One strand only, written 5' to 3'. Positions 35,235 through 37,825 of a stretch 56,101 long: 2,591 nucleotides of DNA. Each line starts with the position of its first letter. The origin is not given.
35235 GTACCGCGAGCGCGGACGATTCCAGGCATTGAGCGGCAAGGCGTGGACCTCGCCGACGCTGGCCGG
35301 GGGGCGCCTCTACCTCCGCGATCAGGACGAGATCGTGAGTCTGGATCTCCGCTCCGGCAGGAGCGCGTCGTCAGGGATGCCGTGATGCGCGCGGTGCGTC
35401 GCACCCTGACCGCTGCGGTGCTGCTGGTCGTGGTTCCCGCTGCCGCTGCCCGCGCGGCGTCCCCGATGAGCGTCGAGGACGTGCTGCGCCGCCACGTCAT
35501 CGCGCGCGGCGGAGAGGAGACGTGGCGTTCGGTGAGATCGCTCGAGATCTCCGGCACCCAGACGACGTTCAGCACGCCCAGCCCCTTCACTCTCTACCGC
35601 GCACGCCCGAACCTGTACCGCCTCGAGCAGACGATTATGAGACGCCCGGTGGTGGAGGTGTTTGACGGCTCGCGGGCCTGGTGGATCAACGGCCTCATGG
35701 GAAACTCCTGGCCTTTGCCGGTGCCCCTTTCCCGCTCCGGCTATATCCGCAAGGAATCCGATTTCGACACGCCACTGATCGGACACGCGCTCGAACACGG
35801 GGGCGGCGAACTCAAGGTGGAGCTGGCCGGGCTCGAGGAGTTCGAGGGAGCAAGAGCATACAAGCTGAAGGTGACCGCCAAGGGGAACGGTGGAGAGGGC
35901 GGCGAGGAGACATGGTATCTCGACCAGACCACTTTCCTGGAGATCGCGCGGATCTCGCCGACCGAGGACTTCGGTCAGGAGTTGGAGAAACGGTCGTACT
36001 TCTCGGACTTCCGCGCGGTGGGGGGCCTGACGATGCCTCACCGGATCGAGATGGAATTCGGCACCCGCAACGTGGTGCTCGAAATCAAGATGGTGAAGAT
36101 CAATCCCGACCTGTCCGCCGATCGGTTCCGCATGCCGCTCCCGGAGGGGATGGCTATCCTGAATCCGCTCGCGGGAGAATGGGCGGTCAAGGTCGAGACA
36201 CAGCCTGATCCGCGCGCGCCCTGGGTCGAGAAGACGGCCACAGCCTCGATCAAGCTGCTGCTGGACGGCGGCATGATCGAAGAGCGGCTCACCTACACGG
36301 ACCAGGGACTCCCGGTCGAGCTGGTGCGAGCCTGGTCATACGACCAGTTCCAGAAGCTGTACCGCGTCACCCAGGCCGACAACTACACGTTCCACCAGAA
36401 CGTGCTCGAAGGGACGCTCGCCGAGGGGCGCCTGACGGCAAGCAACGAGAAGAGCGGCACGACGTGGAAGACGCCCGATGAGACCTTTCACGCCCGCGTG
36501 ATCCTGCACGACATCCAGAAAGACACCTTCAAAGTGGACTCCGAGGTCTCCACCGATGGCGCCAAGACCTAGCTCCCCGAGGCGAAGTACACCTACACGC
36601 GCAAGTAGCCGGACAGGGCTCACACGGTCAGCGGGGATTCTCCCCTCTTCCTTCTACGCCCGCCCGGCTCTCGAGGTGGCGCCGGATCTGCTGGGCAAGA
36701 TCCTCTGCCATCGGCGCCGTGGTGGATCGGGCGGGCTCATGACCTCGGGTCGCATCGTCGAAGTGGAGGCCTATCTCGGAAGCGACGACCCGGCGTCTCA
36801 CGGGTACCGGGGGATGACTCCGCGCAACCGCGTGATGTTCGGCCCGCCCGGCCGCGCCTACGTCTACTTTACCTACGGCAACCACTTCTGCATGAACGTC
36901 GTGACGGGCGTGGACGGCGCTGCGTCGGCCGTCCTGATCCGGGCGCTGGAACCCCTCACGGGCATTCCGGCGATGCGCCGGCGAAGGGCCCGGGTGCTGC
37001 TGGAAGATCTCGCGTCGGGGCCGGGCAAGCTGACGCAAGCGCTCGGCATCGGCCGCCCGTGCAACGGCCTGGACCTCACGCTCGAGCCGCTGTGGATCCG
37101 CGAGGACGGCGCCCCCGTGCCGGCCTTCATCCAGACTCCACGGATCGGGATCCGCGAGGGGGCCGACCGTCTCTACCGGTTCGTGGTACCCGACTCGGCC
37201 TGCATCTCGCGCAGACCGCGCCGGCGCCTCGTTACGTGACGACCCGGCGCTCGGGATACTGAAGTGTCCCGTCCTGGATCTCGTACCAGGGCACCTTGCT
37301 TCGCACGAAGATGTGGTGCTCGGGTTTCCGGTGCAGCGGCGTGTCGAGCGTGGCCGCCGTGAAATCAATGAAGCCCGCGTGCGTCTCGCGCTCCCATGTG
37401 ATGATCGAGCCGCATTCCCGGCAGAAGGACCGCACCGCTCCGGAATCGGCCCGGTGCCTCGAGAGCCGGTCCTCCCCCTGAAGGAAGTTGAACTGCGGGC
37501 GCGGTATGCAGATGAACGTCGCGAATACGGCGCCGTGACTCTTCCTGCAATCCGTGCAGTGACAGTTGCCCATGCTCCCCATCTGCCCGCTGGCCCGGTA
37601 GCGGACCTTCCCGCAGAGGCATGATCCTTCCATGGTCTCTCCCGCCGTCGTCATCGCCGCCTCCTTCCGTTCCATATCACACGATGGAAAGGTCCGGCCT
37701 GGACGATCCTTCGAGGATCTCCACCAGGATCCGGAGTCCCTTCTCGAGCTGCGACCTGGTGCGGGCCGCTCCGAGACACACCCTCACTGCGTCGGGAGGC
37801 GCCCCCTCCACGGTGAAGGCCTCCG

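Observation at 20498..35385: Six paralogous exported PQQ-like (BamB-like) beta-propeller genes within 15 kb, interleaved with cytoplasmic enzymes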

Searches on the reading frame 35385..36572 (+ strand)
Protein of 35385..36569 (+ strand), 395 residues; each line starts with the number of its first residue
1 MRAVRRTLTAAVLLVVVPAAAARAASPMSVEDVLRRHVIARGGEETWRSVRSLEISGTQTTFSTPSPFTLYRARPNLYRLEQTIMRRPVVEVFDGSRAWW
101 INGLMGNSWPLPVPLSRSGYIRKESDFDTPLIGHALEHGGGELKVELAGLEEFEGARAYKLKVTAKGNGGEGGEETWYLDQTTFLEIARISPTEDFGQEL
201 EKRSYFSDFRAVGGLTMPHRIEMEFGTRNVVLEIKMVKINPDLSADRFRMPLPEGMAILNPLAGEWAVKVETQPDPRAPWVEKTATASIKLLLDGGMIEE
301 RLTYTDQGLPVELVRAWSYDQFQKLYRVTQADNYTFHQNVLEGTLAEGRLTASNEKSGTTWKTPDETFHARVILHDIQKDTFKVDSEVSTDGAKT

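Call 67: search_protein_families(library=pfam, proteins=[window:35400-36572:+], max_evalue=1)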
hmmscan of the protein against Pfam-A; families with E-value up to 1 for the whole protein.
window:35400-36572:+ (390 aa): 3 families
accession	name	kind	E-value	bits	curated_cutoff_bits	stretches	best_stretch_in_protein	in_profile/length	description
PF07617.17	DUF1579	-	5.4e-11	43.1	25.2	1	253-388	8-143/155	Protein of unknown function (DUF1579)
PF17131.11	LolA_like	-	0.00035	20.7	30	1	139-243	72-177/184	Outer membrane lipoprotein-sorting protein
PF14125.13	DUF4292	-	0.21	11.7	23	1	166-241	122-199/209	Domain of unknown function (DUF4292)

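Call 69: search_solved_structures(query=window:35385-36569:+, max_evalue=1)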
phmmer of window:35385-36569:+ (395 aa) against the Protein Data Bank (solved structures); distinct sequences matched with E-value up to 1: 0.

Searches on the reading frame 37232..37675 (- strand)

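Call 11: search_protein_families(library=pfam, proteins=[window:37232-37675:-], max_evalue=0.001)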
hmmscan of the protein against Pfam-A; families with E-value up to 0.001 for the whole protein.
window:37232-37675:- (147 aa): 1 family
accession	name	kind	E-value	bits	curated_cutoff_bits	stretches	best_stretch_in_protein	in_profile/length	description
PF04828.22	GFA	-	3.4e-27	95.2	24.3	1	14-125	1-114/115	Glutathione-dependent formaldehyde-activating enzyme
